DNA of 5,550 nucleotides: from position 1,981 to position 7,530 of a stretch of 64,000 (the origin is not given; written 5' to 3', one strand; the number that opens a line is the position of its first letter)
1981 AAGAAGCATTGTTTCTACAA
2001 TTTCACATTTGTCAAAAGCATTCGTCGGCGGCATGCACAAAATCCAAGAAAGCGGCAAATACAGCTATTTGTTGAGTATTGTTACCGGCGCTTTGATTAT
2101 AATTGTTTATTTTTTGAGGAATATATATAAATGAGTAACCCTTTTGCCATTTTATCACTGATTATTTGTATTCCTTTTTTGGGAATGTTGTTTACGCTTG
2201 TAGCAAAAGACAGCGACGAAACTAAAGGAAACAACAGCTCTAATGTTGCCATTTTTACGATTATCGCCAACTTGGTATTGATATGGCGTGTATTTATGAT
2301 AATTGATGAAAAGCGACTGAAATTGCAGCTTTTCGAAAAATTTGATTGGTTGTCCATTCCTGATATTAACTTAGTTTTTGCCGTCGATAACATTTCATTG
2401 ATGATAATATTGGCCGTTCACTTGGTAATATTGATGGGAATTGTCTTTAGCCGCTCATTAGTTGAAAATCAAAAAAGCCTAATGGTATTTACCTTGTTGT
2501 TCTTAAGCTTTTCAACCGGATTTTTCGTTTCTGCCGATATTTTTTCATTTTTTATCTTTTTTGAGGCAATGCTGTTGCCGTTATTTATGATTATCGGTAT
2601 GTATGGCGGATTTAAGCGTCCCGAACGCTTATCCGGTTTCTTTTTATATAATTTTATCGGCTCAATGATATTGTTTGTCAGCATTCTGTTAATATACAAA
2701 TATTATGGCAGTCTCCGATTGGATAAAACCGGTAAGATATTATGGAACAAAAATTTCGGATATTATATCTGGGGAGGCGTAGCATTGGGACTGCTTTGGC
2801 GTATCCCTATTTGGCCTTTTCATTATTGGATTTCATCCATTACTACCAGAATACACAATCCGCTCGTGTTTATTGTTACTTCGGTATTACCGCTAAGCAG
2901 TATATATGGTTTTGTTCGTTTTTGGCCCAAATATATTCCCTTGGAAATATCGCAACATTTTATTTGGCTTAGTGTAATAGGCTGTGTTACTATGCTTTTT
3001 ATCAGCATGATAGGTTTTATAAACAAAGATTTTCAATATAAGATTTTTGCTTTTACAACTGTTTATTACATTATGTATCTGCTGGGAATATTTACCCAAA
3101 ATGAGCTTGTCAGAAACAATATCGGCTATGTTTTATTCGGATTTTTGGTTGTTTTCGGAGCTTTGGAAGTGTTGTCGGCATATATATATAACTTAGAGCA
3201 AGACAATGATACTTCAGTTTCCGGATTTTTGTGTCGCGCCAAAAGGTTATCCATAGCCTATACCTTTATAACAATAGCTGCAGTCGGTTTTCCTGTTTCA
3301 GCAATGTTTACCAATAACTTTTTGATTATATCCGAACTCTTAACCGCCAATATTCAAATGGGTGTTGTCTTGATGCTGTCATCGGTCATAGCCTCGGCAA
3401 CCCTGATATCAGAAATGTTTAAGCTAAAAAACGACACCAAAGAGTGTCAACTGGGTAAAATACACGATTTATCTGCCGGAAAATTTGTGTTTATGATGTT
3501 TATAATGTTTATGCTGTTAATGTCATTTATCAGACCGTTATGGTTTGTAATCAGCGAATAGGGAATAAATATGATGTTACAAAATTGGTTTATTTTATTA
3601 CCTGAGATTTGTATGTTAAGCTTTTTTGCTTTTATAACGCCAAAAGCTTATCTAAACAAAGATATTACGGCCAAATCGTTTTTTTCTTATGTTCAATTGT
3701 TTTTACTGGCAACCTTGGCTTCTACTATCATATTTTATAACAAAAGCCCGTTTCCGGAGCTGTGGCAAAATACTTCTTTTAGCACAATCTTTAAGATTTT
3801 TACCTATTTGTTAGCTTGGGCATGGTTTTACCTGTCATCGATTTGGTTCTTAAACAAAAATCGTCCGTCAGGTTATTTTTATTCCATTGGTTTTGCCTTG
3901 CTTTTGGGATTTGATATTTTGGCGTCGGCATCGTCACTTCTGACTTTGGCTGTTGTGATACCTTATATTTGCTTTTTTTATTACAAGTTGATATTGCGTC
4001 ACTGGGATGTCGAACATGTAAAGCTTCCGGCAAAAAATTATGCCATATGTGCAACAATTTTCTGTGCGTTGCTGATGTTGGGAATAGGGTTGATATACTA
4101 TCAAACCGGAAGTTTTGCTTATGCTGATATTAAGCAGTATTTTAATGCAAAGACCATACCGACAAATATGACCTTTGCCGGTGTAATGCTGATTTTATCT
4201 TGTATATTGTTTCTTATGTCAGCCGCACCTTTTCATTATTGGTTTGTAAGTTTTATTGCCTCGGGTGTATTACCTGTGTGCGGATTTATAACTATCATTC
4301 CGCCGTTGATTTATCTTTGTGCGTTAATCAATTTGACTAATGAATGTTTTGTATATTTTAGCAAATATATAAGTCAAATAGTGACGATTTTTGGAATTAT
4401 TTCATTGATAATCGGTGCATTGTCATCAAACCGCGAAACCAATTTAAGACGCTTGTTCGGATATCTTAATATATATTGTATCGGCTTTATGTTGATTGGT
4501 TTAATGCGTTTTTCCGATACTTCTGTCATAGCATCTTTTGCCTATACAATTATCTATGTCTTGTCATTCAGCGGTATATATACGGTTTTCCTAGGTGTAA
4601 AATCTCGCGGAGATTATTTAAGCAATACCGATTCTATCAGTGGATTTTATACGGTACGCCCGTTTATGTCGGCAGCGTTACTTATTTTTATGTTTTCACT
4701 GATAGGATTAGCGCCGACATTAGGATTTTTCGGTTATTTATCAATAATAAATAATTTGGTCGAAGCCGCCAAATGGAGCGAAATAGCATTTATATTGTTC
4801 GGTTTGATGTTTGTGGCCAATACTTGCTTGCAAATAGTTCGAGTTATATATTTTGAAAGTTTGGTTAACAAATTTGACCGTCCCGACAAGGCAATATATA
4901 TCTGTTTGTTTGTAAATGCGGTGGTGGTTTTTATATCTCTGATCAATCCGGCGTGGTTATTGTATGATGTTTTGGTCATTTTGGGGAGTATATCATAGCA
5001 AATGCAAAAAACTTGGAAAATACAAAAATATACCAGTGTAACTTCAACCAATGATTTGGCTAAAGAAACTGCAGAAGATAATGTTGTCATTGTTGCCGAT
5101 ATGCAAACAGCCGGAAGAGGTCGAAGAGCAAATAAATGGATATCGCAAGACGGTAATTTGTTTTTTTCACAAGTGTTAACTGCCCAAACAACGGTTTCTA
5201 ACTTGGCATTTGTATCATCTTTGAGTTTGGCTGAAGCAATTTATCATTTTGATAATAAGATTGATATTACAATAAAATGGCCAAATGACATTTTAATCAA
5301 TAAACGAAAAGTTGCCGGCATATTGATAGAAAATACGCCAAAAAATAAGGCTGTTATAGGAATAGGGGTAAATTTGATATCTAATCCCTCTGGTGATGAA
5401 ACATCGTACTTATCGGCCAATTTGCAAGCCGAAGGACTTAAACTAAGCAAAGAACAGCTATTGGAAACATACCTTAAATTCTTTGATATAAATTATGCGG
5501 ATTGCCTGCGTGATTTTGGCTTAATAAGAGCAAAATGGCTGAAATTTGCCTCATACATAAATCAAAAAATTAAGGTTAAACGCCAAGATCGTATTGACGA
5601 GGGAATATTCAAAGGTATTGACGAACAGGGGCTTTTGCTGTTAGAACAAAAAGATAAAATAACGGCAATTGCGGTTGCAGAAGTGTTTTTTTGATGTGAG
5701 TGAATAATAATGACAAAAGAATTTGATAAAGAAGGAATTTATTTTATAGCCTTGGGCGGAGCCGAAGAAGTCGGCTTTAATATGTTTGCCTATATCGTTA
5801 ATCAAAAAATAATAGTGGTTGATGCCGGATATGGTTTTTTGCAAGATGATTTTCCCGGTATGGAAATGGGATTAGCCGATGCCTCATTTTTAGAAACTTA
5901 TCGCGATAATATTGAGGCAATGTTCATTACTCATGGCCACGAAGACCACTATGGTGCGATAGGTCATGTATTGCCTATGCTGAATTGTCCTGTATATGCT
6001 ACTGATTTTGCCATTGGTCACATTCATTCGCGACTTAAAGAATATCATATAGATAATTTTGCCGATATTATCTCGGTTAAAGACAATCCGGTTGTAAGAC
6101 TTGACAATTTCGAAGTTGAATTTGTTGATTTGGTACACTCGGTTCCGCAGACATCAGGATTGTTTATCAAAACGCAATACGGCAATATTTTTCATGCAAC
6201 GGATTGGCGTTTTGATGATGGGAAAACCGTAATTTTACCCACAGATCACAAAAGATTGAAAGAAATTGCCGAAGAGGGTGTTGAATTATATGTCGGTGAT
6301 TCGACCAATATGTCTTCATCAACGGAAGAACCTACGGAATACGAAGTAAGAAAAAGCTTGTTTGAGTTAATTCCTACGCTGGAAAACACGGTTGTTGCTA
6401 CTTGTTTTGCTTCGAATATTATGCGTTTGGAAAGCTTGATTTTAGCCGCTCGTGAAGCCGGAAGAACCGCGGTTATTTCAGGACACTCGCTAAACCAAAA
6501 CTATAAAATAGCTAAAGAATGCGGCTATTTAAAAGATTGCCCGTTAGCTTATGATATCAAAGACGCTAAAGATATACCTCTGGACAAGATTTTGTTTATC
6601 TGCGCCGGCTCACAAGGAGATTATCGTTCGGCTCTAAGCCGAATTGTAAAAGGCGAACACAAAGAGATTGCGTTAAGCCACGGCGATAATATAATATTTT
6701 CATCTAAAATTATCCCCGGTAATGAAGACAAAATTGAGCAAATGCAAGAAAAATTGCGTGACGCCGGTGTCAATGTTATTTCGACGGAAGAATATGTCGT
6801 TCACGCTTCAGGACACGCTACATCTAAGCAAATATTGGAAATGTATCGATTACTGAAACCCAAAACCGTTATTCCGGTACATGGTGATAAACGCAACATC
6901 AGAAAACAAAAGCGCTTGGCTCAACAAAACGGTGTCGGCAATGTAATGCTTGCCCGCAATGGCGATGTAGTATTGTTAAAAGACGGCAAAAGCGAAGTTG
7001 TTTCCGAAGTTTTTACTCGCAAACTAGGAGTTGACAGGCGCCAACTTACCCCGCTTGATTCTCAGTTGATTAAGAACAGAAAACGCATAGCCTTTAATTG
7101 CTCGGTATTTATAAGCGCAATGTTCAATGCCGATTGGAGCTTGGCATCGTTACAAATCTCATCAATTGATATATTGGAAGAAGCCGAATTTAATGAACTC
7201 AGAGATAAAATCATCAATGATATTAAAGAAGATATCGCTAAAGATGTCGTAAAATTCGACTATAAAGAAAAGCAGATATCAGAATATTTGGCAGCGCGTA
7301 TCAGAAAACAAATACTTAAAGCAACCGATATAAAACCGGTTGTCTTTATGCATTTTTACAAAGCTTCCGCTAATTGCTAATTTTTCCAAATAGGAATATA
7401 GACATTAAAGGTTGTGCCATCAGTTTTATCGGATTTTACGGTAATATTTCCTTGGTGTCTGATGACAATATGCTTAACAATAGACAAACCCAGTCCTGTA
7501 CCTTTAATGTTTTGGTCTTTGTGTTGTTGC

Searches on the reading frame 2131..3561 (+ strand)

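Call 18: search_protein_families(library=pfam, proteins=[window:2131-3561:+], max_evalue=0.00001)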
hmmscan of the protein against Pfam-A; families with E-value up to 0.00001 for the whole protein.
window:2131-3561:+ (476 aa): 1 family
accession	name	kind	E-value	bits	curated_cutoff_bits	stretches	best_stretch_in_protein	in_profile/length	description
PF00361.26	Proton_antipo_M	-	6.6e-24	85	21.5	1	134-420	1-293/294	NADH:quinone oxidoreductase/Mrp antiporter, TM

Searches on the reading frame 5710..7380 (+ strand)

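Call 18: search_protein_families(library=pfam, proteins=[window:5710-7380:+], max_evalue=0.00001)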
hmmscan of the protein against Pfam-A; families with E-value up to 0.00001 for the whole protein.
window:5710-7380:+ (556 aa): 4 families
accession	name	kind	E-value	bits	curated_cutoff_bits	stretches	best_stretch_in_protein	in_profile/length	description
PF22505.1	RNase_J_b_CASP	-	2.1e-34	118.5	27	1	227-348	3-125/126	Ribonuclease J, beta-CASP domain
PF07521.17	RMMBL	-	1.1e-11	45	21.6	1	361-409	9-58/63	Zn-dependent metallo-hydrolase RNA specificity domain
PF12706.13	Lactamase_B_2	-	1.1e-10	41.8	27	1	35-167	3-144/200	Beta-lactamase superfamily domain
PF00753.33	Lactamase_B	-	1.1e-06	29.2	22.7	0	31-146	14-130/196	Metallo-beta-lactamase superfamily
